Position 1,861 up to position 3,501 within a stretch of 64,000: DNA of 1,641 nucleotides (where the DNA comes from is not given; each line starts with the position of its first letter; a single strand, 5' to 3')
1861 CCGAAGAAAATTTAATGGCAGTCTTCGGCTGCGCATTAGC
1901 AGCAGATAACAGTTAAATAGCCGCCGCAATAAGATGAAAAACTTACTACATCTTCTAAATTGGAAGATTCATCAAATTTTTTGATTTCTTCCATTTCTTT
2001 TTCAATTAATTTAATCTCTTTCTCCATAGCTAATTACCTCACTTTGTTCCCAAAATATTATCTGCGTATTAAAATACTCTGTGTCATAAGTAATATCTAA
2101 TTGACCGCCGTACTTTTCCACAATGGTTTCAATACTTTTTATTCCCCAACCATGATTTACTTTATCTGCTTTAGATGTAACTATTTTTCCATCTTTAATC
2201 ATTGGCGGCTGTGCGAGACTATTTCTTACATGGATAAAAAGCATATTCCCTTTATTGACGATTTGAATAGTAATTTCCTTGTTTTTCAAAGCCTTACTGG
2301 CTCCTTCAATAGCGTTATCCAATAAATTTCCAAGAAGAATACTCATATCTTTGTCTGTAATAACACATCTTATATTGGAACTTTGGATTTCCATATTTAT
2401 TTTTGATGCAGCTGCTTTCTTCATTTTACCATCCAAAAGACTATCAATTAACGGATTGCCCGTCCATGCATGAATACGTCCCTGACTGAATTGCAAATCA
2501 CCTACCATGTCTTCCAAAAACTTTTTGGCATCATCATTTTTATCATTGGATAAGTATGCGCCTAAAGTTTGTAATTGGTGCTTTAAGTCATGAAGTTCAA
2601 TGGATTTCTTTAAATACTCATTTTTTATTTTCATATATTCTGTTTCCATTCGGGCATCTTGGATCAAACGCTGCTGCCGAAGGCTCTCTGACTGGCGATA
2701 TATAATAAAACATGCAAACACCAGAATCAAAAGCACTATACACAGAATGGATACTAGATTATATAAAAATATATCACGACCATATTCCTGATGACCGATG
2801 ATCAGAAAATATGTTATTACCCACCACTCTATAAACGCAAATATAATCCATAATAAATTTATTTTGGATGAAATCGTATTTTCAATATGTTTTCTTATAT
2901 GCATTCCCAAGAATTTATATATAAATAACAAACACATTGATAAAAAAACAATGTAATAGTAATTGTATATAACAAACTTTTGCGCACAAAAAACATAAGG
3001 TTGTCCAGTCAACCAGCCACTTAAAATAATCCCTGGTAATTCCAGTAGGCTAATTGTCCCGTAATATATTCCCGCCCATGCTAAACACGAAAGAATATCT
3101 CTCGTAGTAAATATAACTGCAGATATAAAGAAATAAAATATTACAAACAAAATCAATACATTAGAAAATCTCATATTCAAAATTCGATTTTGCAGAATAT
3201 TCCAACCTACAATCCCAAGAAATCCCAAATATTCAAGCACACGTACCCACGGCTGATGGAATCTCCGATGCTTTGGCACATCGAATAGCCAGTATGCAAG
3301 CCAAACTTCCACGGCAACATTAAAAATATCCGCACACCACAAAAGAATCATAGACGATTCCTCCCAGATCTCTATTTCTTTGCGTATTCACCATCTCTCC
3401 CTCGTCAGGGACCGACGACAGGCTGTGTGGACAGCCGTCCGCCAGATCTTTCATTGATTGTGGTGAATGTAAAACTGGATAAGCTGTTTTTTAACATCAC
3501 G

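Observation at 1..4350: Agr-like quorum-sensing locus in which AgrD/AgrB are replaced by a lanthipeptide precursor and a LanM synthetase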

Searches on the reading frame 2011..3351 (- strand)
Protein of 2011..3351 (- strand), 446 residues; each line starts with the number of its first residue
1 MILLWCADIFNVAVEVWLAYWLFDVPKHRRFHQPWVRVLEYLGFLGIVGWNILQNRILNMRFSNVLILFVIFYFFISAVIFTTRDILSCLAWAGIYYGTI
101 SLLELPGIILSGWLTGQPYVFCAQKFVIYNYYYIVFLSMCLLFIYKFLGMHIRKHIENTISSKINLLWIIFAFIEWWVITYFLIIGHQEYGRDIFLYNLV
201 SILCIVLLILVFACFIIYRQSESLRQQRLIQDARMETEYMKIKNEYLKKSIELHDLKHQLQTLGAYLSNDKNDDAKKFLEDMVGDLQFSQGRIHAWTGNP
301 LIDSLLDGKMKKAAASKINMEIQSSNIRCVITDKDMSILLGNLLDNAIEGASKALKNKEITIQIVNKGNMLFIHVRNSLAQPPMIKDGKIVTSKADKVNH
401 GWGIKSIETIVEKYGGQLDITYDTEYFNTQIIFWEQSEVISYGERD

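Call 6: search_protein_families(library=pfam, proteins=[window:2011-3351:-], max_evalue=0.01)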
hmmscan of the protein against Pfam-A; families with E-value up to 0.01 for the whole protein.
window:2011-3351:- (446 aa): 2 families
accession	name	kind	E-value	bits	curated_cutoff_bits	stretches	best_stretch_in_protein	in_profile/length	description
PF14501.12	HATPase_c_5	-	1.1e-24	86.7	22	1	332-433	2-101/102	GHKL domain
PF02518.31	HATPase_c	-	0.00017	22.5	26.4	1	337-421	7-94/111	Histidine kinase-, DNA gyrase B-, and HSP90-like ATPase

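Call 7: search_protein_families(library=ncbifam, proteins=[window:2011-3351:-], max_evalue=0.01)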
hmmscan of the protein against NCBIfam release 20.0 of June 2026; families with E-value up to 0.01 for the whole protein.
window:2011-3351:- (446 aa): 2 families
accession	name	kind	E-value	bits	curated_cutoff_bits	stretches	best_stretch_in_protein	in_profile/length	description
NF008298.1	PRK11086.1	subfamily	5.6e-08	31.7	520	1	254-429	338-518/529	DcuS/MalK family sensor histidine kinase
NF011627.0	PRK15053.1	equivalog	1.3e-05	24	656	1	298-421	391-524/552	sensor histidine kinase DpiB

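Call 8: find_encoding_contigs(protein=window:2011-3351:-, flank=10000, max_places=8)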
Protein window:2011-3351:- (446 aa): 12 contigs read that carry it; 6 places shown.
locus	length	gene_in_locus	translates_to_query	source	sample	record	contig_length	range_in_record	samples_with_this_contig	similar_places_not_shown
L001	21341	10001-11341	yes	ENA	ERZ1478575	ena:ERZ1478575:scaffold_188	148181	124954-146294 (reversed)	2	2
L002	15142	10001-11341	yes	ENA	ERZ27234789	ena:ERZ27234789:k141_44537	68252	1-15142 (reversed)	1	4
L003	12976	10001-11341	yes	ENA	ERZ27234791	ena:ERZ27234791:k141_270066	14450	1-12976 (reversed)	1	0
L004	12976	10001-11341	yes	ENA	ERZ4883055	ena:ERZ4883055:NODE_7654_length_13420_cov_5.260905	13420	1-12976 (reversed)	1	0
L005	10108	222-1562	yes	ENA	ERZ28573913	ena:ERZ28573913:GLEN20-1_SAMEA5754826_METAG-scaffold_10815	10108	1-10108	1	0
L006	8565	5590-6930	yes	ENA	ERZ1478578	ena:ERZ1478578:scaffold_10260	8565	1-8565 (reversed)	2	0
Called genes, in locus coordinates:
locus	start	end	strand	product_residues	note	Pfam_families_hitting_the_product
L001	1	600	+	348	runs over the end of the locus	-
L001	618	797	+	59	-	-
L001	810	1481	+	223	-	PF02463:SMC_N (weak), PF00005:ABC_tran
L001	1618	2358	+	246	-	PF00072:Response_reg, PF04397:LytTR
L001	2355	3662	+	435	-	PF02518:HATPase_c, PF14501:HATPase_c_5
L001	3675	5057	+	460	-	PF02687:FtsX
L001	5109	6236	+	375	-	PF12704:MacB_PCD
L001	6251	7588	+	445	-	PF02687:FtsX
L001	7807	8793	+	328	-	-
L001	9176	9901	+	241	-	PF00072:Response_reg, PF04397:LytTR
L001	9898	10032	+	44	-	-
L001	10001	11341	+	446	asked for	PF14501:HATPase_c_5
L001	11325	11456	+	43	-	-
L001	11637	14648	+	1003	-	PF13575:DUF4135, PF05147:LANC_like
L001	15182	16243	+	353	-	PF04551:GcpE, PF26540:GcpE_C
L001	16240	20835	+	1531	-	PF14480:DNA_pol3_a_NI, PF02811:PHP, PF00929:RNase_T, PF02811:PHP, PF07733:DNA_pol3_alpha, PF17657:DNA_pol3_finger, PF14579:HHH_6 (weak)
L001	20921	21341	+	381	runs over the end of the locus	-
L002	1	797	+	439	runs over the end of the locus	PF02687:FtsX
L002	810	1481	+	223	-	PF02463:SMC_N (weak), PF00005:ABC_tran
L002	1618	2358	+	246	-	PF00072:Response_reg, PF04397:LytTR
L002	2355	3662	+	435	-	PF02518:HATPase_c, PF14501:HATPase_c_5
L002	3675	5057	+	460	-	PF02687:FtsX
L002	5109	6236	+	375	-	PF12704:MacB_PCD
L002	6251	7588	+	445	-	PF02687:FtsX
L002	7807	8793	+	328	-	-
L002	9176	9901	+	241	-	PF00072:Response_reg, PF04397:LytTR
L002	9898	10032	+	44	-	-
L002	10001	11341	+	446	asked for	PF14501:HATPase_c_5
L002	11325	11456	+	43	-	-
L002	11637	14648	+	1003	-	PF13575:DUF4135, PF05147:LANC_like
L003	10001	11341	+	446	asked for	PF14501:HATPase_c_5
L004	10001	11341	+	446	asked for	PF14501:HATPase_c_5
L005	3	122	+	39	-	?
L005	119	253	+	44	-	-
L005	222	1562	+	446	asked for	PF14501:HATPase_c_5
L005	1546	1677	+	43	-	-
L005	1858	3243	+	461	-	-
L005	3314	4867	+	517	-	PF05147:LANC_like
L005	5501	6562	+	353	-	PF04551:GcpE, PF26540:GcpE_C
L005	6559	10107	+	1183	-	?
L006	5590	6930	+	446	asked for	PF14501:HATPase_c_5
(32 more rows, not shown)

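Call 14: find_homologous_proteins(query=L001:11637-14645:+, max_evalue=1e-20)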
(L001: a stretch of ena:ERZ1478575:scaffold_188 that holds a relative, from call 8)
Query L001:11637-14645:+ (1003 aa): 474 proteins with E <= 1e-20 among 8000 candidates; the best 120 are listed.
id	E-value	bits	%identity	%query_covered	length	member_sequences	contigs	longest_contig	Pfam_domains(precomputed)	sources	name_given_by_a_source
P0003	0.0e+0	2354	99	100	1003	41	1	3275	PF13575.13,PF05147.20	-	-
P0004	0.0e+0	1859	77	100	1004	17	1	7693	PF13575.13,PF05147.20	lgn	-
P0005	0.0e+0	1209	51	99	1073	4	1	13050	PF13575.13,PF05147.20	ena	-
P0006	0.0e+0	1191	50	99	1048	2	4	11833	PF13575.13,PF05147.20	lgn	-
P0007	0.0e+0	1130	49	100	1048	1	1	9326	PF13575.13,PF05147.20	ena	-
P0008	8.7e-295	999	45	97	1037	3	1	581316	PF13575.13,PF05147.20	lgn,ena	-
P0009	5.0e-198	678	44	68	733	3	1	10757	PF13575.13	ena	-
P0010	3.2e-127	444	31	87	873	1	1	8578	PF13575.13,PF05147.20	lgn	-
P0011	3.7e-101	358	28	90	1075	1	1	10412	PF13575.13,PF05147.20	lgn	-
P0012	2.0e-100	355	29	90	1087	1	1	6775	PF13575.13,PF05147.20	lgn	-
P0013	2.7e-100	355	30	88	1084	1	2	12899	PF13575.13,PF05147.20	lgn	-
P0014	1.3e-99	353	30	88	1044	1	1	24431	PF13575.13,PF05147.20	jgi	jgi:type 2 lantibiotic biosynthesis protein LanM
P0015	1.5e-99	352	28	88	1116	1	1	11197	PF13575.13,PF05147.20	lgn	-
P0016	1.2e-98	349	30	90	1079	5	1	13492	PF13575.13,PF05147.20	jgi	jgi:type 2 lantibiotic biosynthesis protein LanM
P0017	1.9e-98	349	29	88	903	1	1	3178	PF13575.13,PF05147.20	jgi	jgi:type 2 lantibiotic biosynthesis protein LanM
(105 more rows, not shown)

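Call 15: find_homologous_proteins(query=window:2011-3351:-, max_evalue=0.00001)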
Query window:2011-3351:- (446 aa): 112 proteins with E <= 0.00001 among 5432 candidates.
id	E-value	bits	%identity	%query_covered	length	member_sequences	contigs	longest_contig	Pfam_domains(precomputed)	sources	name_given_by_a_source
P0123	4.7e-272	920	90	100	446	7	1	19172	PF14501.13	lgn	-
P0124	1.4e-207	708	69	100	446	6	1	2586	PF14689.12,PF02518.32,PF14501.13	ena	-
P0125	8.6e-207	705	69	100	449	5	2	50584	PF02518.32,PF14501.13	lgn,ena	-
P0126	1.3e-205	701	68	100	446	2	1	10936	PF14501.13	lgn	-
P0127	2.8e-196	671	65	98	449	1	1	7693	PF14689.12,PF14501.13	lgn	-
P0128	1.5e-195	668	67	98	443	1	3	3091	PF14501.13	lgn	-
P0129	2.9e-190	651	64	100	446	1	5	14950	PF14501.13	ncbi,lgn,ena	-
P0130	2.9e-189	648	69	91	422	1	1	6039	PF14501.13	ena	-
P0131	8.7e-188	643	64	100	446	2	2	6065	PF14501.13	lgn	-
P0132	1.3e-187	642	64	100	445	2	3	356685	PF14689.12,PF14501.13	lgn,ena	-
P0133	2.4e-187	641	63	98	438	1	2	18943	PF14689.12,PF14501.13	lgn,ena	-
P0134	2.4e-185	635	61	100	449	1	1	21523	PF14689.12,PF14501.13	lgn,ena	-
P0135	1.7e-176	605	59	100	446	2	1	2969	PF14501.13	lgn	-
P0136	5.1e-143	495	49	97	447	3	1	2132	PF02518.32,PF14501.13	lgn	-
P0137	5.3e-141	488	50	98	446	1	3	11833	PF02518.32,PF14501.13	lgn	-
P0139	3.4e-134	466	47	98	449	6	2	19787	PF02518.32,PF14501.13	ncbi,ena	-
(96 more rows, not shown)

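Call 16: find_encoding_contigs(protein=P0132, flank=8000, max_places=1)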
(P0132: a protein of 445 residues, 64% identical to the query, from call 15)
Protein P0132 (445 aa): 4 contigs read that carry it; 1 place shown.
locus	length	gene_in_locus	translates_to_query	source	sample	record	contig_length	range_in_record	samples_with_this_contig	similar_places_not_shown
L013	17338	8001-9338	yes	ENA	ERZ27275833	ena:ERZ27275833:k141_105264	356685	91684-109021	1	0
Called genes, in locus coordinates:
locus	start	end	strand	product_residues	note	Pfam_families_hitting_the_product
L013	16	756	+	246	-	PF00072:Response_reg, PF04397:LytTR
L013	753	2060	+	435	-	PF02518:HATPase_c, PF14501:HATPase_c_5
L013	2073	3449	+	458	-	PF02687:FtsX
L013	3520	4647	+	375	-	PF12704:MacB_PCD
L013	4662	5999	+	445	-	PF02687:FtsX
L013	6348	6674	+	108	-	-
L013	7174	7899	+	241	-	PF00072:Response_reg, PF04397:LytTR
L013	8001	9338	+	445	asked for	PF14689:SPOB_a (weak), PF14501:HATPase_c_5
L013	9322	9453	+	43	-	-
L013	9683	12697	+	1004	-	PF13575:DUF4135, PF05147:LANC_like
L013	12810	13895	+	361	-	PF04551:GcpE, PF26540:GcpE_C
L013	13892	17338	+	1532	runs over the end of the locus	PF14480:DNA_pol3_a_NI, PF02811:PHP, PF00929:RNase_T, PF07733:DNA_pol3_alpha, PF17657:DNA_pol3_finger, PF14579:HHH_6 (weak)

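Call 17: find_encoding_contigs(protein=P0125, flank=8000, max_places=1)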
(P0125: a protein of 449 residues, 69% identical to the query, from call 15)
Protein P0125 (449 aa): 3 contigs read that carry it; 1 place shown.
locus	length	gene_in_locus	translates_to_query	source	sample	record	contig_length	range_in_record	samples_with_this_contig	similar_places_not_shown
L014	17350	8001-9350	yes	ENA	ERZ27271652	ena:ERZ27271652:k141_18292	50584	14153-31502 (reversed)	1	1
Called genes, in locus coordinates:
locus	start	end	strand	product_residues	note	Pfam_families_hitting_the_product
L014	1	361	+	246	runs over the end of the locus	PF00072:Response_reg, PF04397:LytTR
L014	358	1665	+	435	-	PF02518:HATPase_c, PF14501:HATPase_c_5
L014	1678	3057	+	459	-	PF02687:FtsX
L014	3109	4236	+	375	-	PF12704:MacB_PCD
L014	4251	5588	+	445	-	PF02687:FtsX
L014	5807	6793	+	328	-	-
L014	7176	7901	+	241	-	PF00072:Response_reg, PF04397:LytTR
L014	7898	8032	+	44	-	-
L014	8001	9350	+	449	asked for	PF02518:HATPase_c (weak), PF14501:HATPase_c_5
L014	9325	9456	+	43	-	-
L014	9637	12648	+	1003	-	PF13575:DUF4135, PF05147:LANC_like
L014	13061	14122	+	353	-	PF04551:GcpE, PF26540:GcpE_C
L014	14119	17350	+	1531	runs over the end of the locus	PF14480:DNA_pol3_a_NI, PF02811:PHP, PF00929:RNase_T, PF02811:PHP, PF07733:DNA_pol3_alpha, PF17657:DNA_pol3_finger, PF14579:HHH_6 (weak)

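Call 18: find_encoding_contigs(protein=P0008, flank=8000, max_places=1)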
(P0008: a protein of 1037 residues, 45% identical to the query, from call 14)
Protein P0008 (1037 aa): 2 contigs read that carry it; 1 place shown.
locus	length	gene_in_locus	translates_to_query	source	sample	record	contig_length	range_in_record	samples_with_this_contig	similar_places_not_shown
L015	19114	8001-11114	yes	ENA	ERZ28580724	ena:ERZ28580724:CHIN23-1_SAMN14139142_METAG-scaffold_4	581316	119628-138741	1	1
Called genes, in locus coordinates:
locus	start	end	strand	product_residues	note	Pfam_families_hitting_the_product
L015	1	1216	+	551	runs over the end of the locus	PF01547:SBP_bac_1, PF12010:DUF3502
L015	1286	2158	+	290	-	-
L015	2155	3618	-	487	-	PF01425:Amidase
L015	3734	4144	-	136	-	PF00376:MerR, PF13411:MerR_1, PF09278:MerR-DNA-bind (weak)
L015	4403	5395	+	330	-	PF00248:Aldo_ket_red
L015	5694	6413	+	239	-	PF00072:Response_reg, PF04397:LytTR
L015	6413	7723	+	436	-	PF14501:HATPase_c_5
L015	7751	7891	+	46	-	-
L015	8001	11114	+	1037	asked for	PF13575:DUF4135, PF05147:LANC_like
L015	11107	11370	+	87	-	PF01381:HTH_3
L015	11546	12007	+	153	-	PF01230:HIT (weak)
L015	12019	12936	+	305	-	PF07632:Sde182_NH-like, PF01156:IU_nuc_hydro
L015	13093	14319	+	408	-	PF13173:AAA_14, PF13635:DUF4143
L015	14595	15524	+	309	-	-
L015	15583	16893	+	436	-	PF13280:WYL (weak)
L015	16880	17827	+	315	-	-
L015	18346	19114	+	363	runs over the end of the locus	PF01145:Band_7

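Call 19: find_encoding_contigs(protein=P0139, flank=8000, max_places=1)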
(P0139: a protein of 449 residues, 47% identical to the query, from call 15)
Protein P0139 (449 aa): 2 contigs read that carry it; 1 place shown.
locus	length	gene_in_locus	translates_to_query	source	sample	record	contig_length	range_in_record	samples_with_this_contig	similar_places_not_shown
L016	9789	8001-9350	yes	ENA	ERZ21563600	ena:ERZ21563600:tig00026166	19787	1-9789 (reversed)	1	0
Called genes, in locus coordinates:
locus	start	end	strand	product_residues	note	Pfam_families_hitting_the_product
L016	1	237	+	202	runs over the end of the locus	-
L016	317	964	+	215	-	PF00406:ADK, PF13207:AAA_17, PF17213:Hydin_ADK (faint), PF05191:ADK_lid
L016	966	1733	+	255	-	PF00557:Peptidase_M24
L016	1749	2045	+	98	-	-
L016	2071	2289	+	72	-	PF01176:eIF-1a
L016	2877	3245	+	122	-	PF00416:Ribosomal_S13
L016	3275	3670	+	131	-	PF00411:Ribosomal_S11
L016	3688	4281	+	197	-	PF00163:Ribosomal_S4, PF01479:S4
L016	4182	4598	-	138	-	-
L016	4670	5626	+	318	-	PF01193:RNA_pol_L, PF01000:RNA_pol_A_bac, PF03118:RNA_pol_A_CTD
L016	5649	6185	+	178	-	PF01196:Ribosomal_L17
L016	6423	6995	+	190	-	-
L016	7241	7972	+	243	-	PF00072:Response_reg, PF04397:LytTR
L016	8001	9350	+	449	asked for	PF02518:HATPase_c, PF14501:HATPase_c_5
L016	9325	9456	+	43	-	-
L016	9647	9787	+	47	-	?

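Call 26: search_solved_structures(query=L001:11637-14645:+, show_alignments=1, max_evalue=0.00001)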
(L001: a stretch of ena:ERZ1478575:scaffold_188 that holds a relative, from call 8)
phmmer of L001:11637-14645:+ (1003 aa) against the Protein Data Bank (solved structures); distinct sequences matched with E-value up to 0.00001: 3.
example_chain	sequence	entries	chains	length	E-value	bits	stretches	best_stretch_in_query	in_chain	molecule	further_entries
6st5_A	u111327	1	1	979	2e-79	270.8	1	95-1000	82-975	LicM2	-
5dzt_A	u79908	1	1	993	1.4e-52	182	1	101-797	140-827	CylM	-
8d0v_A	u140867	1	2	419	7.1e-06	27.4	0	827-938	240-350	Glutathione S-transferase LANCL1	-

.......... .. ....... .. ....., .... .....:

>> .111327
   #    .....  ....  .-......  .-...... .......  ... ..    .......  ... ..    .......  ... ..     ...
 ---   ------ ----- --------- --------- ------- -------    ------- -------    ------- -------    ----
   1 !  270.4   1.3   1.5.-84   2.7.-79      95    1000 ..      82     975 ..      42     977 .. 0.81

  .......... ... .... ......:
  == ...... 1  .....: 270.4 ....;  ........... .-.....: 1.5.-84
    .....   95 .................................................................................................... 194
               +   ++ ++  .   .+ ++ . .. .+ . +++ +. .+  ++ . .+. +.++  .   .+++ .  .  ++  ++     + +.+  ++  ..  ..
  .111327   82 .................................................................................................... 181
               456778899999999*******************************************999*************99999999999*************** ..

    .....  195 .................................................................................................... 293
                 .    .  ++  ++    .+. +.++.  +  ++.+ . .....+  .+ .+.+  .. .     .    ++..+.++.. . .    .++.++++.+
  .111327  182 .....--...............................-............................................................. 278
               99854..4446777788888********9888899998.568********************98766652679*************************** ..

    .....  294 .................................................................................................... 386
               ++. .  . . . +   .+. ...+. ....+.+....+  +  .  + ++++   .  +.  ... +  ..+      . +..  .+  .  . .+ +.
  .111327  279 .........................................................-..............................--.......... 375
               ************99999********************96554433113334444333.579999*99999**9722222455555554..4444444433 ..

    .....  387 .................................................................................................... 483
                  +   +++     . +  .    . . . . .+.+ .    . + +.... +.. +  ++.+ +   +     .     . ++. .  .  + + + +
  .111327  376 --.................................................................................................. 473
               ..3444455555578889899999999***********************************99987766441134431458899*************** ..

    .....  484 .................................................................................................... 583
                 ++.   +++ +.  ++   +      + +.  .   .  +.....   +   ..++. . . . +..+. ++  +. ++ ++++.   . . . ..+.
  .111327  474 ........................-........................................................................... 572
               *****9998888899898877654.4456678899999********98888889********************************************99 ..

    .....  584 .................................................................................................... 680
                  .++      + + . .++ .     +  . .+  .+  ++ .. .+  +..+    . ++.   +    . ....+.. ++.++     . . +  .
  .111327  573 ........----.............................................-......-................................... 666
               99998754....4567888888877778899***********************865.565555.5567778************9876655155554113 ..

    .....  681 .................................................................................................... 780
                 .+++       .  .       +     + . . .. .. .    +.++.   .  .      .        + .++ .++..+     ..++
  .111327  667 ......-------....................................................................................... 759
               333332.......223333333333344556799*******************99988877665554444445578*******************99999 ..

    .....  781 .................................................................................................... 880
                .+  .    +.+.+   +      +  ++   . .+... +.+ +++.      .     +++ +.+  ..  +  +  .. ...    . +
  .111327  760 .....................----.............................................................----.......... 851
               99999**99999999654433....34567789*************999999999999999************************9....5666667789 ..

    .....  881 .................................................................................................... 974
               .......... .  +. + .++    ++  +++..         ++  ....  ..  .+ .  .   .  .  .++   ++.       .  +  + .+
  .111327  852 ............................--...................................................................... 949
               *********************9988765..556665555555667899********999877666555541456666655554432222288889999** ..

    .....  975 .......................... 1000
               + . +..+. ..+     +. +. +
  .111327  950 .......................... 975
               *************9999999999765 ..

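Call 30: find_related_loci(query=A1, collection=genome_contigs, flank=6000)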
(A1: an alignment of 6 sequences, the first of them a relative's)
Query A1 (1003 aa) in genome_contigs; peptide patterns used: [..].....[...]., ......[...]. (x = any residue, [..] = any of these).
53 stretches matched a pattern; 3 encode a relative of the query (tblastn E <= 1e-3); 3 distinct loci.
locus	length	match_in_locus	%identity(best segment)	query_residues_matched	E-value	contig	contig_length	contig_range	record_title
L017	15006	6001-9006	77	1-1002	0e+0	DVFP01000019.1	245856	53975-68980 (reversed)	MAG TPA_asm: Candidatus Scybalocola faecavium isolate CHK196-3395 CHK196__C129734_L245856_ERR3414591, whole genome shotg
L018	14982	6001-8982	45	13-987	0e+0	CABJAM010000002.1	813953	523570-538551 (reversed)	Lachnospiraceae bacterium isolate MGYG-HGUT-00127 genome assembly, contig: .20298_3_59.2, whole genome shotgun sequence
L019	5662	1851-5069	44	6-1001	0e+0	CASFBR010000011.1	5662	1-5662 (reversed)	uncultured Eubacteriales bacterium isolate CO.O101.metabat-bins.251 genome assembly, contig: CO.O101.metabat-bins.251.fa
